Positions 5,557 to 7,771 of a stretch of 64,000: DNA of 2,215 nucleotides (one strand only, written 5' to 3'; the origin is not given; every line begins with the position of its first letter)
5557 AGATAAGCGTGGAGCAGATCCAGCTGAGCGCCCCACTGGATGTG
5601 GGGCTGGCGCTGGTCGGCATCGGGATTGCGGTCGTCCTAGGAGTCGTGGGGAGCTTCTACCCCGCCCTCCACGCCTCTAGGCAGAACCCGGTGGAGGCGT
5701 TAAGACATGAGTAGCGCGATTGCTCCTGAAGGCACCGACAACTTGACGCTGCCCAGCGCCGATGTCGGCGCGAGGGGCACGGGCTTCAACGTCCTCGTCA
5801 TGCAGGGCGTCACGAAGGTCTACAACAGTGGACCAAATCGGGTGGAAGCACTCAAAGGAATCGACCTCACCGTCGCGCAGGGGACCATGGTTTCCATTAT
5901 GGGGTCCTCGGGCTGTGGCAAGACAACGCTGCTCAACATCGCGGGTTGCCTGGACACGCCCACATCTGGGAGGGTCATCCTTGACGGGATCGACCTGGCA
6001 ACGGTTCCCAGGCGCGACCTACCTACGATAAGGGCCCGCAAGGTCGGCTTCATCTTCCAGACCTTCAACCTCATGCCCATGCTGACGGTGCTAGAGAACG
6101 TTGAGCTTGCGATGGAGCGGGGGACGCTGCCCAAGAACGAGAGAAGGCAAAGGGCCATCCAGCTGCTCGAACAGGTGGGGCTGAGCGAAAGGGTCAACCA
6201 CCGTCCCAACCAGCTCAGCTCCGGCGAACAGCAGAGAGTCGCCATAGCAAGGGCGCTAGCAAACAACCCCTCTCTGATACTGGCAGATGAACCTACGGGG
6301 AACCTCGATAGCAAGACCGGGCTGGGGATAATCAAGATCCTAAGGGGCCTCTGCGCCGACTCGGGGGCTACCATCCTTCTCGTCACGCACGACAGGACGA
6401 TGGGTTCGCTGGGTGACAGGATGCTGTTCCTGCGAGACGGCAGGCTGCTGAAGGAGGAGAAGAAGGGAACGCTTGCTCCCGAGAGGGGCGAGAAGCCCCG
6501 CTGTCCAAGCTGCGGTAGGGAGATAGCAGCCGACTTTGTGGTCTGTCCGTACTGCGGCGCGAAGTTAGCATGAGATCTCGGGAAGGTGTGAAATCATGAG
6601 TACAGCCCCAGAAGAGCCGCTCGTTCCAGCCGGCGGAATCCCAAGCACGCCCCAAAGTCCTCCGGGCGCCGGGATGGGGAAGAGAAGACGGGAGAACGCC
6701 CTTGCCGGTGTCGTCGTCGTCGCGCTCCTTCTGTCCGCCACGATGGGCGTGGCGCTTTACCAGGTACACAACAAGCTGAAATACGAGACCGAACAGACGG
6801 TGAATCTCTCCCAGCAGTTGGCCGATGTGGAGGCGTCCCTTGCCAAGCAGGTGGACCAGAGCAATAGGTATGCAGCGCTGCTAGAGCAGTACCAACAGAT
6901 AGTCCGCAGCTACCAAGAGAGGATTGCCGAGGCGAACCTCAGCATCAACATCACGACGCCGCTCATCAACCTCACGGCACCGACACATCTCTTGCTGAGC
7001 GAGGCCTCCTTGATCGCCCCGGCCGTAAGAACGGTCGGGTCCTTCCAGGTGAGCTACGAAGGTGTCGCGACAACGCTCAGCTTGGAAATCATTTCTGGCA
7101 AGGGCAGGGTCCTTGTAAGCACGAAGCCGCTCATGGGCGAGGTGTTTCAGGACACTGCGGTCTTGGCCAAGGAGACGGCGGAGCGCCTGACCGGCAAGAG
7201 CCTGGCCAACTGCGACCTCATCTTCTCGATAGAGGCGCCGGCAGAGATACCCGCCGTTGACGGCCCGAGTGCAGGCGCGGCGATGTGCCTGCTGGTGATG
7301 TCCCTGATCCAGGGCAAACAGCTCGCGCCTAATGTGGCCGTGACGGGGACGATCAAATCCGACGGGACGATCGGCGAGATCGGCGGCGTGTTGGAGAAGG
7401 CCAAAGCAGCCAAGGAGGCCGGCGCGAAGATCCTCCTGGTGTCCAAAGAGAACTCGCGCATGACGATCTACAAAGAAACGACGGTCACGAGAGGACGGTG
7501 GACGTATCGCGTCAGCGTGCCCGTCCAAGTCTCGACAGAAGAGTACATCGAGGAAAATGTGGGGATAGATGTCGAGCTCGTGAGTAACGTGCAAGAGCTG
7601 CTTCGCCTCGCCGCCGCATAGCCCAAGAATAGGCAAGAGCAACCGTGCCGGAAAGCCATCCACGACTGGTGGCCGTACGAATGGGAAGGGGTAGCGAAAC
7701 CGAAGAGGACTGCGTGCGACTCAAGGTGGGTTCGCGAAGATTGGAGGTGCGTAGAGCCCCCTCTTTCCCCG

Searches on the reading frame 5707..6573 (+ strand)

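Call 57: search_protein_families(library=pfam, proteins=[window:5707-6573:+], max_evalue=0.00001)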
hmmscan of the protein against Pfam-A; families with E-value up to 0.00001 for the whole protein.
window:5707-6573:+ (288 aa): 4 families
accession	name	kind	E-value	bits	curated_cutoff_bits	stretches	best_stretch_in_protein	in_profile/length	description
PF00005.33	ABC_tran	-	1e-34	120.5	25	1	49-197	1-136/137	ABC transporter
PF13240.11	Zn_Ribbon_1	-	1.1e-06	28.6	25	1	266-287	2-23/23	zinc-ribbon domain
PF13248.11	Zn_ribbon_3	-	6e-06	26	27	0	265-287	4-26/26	zinc-ribbon domain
PF24460.1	DUF7575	-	6.9e-06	25.8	28.5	0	262-287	2-27/28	Domain of unknown function (DUF7575)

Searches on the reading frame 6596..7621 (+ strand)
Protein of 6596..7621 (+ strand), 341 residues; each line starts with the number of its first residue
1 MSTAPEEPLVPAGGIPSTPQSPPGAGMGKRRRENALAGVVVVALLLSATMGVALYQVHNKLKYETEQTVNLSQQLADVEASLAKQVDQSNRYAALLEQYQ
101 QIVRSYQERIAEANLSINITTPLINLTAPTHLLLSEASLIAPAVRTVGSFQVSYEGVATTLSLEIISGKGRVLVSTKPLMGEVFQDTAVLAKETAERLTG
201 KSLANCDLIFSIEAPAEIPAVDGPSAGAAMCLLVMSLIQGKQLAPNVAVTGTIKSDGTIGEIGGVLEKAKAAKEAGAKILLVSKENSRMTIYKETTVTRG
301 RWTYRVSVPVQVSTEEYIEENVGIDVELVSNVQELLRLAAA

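Call 57: search_protein_families(library=pfam, proteins=[window:6596-7621:+], max_evalue=0.00001)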
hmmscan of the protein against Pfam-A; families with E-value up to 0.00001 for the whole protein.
window:6596-7621:+ (341 aa): 1 family
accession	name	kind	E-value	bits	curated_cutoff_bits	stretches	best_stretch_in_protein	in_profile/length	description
PF05362.19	Lon_C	-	1.3e-14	54.7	21.1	1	160-288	44-174/205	Lon protease (S16) C-terminal proteolytic domain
